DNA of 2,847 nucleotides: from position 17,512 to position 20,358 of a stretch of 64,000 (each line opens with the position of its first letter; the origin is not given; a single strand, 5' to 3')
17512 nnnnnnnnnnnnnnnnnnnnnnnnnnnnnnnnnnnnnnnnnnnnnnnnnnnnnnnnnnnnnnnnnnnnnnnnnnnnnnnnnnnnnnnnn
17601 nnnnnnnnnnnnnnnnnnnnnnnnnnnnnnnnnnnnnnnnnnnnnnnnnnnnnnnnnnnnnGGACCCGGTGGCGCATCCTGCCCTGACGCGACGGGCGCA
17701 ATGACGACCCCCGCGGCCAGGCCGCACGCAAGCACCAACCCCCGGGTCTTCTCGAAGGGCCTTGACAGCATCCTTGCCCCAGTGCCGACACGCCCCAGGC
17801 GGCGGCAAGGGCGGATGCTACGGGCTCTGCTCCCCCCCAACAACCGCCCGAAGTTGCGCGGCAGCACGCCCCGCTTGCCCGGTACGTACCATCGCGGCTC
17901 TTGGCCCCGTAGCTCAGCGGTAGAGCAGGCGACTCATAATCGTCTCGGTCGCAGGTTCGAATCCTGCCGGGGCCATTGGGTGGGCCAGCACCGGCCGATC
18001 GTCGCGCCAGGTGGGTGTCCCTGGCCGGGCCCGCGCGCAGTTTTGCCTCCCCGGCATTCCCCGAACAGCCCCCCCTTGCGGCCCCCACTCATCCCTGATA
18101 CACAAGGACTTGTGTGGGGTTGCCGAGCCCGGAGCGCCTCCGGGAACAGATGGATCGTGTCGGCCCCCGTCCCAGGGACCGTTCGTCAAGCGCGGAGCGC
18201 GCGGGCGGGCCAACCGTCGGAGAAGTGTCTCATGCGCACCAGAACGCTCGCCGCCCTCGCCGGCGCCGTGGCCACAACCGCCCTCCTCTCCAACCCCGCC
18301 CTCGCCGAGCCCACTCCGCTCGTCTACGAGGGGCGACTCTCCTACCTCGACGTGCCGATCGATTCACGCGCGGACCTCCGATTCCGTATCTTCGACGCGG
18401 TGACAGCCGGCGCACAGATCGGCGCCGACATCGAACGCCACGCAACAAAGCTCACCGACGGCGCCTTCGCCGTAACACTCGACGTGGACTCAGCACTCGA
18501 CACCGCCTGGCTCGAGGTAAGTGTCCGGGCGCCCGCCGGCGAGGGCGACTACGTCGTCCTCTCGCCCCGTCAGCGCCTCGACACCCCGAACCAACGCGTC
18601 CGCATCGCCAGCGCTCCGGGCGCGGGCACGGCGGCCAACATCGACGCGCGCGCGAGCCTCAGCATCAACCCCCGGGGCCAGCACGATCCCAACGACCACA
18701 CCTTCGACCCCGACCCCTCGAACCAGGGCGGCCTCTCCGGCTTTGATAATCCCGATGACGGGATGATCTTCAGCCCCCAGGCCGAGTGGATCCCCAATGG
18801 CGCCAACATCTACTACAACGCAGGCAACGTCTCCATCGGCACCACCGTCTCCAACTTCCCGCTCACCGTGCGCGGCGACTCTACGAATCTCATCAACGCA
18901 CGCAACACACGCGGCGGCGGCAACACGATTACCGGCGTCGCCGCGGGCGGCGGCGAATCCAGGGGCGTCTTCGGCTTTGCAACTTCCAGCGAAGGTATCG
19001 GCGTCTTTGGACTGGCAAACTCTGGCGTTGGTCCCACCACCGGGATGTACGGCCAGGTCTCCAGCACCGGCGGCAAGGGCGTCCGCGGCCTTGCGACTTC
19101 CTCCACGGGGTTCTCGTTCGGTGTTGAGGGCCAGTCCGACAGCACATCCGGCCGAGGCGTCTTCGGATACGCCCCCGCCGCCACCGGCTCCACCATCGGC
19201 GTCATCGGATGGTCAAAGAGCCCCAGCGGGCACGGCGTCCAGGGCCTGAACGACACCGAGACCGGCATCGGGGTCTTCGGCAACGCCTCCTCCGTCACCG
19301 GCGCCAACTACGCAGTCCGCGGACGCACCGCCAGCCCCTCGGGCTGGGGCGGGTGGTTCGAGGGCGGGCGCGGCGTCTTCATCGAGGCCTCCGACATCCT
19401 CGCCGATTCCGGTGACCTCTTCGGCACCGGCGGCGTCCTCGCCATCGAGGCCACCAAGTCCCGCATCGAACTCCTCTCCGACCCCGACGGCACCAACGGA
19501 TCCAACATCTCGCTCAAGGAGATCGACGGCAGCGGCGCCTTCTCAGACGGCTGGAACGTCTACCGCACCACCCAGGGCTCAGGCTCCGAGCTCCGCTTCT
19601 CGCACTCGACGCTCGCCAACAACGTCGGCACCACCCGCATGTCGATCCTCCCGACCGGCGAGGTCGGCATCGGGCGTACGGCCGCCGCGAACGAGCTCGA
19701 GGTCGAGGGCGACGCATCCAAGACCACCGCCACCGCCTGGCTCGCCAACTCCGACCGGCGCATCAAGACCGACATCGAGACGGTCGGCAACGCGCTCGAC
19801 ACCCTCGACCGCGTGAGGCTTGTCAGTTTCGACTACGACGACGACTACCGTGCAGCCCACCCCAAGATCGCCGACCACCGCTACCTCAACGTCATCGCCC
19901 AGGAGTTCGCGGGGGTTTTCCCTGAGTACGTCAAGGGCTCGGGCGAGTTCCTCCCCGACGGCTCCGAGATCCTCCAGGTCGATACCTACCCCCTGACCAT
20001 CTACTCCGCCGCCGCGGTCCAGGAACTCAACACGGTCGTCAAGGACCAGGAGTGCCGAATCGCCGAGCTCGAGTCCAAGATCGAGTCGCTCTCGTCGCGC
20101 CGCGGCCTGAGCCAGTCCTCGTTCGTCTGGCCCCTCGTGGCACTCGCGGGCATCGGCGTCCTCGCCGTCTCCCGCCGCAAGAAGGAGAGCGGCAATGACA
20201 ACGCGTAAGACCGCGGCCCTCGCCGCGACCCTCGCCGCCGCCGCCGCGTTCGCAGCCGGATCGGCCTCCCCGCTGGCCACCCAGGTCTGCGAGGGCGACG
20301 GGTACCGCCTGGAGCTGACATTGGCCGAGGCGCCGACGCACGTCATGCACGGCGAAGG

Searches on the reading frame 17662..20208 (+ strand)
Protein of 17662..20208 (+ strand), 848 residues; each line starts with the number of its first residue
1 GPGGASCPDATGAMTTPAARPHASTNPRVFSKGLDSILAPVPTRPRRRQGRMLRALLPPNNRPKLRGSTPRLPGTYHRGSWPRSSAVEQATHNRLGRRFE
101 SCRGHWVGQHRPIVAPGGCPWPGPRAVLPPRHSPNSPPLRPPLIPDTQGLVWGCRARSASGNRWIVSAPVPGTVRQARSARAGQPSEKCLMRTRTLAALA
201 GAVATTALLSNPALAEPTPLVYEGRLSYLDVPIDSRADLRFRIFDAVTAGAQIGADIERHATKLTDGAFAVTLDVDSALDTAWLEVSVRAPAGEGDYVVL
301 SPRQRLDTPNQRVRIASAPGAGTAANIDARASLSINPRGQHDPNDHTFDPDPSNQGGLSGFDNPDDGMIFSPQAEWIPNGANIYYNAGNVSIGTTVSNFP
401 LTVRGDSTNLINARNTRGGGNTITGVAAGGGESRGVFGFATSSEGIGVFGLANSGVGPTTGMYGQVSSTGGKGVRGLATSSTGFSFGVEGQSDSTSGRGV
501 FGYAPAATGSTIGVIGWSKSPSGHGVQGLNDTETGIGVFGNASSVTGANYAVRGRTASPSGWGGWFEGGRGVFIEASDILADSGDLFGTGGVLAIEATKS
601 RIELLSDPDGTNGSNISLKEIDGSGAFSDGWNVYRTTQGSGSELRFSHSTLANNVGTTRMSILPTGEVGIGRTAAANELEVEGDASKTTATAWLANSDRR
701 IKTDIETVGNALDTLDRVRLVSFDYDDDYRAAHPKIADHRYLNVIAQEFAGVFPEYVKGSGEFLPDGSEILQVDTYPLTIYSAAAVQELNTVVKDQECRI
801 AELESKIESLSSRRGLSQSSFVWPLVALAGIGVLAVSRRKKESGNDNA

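Call 45: search_protein_families(library=pfam, proteins=[window:17662-20208:+], max_evalue=0.01)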
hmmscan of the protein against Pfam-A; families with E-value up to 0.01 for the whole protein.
window:17662-20208:+ (848 aa): 1 family
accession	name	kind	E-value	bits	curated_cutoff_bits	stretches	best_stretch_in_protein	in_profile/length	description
PF13884.11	Peptidase_S74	-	2.7e-12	47.2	22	1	697-758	1-58/58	Chaperone of endosialidase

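Call 76: search_protein_families(library=ncbifam, proteins=[window:17977-20208:+], max_evalue=10)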
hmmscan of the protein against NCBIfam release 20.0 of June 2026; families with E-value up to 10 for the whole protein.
window:17977-20208:+ (743 aa): 0 families

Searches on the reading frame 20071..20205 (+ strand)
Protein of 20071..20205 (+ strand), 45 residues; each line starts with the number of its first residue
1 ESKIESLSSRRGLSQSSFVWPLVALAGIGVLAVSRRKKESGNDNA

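Call 76: search_protein_families(library=ncbifam, proteins=[window:20071-20205:+], max_evalue=10)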
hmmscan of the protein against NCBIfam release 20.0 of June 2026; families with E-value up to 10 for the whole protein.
seq(45 aa): 2 families
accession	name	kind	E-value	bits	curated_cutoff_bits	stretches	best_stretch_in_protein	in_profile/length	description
NF033465.3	PTPA-CTERM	subfamily_domain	0.097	12.9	29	1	25-40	10-25/26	PTPA-CTERM sorting domain-containing protein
NF033507.3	Loki-CTERM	subfamily_domain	0.1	13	19.9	1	23-38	10-25/27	Loki-CTERM sorting domain-containing protein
